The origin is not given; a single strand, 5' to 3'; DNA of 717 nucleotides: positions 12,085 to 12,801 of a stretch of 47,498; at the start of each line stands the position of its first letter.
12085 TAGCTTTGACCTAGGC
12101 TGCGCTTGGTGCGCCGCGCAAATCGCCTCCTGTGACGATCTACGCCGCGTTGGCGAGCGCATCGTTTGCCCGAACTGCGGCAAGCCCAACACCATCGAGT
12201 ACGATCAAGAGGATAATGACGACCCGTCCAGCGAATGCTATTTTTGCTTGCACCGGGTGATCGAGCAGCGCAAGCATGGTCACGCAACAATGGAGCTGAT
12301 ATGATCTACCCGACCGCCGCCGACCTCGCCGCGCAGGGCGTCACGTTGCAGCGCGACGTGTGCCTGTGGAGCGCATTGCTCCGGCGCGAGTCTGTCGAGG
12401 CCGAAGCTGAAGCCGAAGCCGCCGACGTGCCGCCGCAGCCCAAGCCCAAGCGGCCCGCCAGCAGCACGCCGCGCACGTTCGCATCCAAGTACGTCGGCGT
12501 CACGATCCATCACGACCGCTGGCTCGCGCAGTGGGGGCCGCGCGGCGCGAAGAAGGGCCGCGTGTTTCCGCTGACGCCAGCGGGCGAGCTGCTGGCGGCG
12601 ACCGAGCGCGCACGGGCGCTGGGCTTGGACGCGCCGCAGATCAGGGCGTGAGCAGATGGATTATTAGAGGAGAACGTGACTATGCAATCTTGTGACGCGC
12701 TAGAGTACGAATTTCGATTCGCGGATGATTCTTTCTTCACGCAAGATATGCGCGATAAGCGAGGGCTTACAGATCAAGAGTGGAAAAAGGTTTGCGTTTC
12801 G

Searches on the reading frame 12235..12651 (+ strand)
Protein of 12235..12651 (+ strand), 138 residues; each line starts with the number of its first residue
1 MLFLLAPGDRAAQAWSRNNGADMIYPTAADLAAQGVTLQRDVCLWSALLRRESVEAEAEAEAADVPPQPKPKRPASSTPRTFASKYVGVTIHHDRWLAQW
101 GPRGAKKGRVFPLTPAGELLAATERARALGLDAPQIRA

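Call 90: search_protein_families(library=pfam, proteins=[window:12235-12651:+], max_evalue=1)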
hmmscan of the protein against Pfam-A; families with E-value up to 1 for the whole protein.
window:12235-12651:+ (138 aa): 2 families
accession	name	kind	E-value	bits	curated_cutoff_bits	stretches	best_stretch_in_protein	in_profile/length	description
PF00847.26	AP2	-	0.15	12.8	33.3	1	84-113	1-32/54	AP2 domain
PF16127.10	DUF4839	-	0.19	12.3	25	1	75-117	16-58/123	Domain of unknown function (DUF4839)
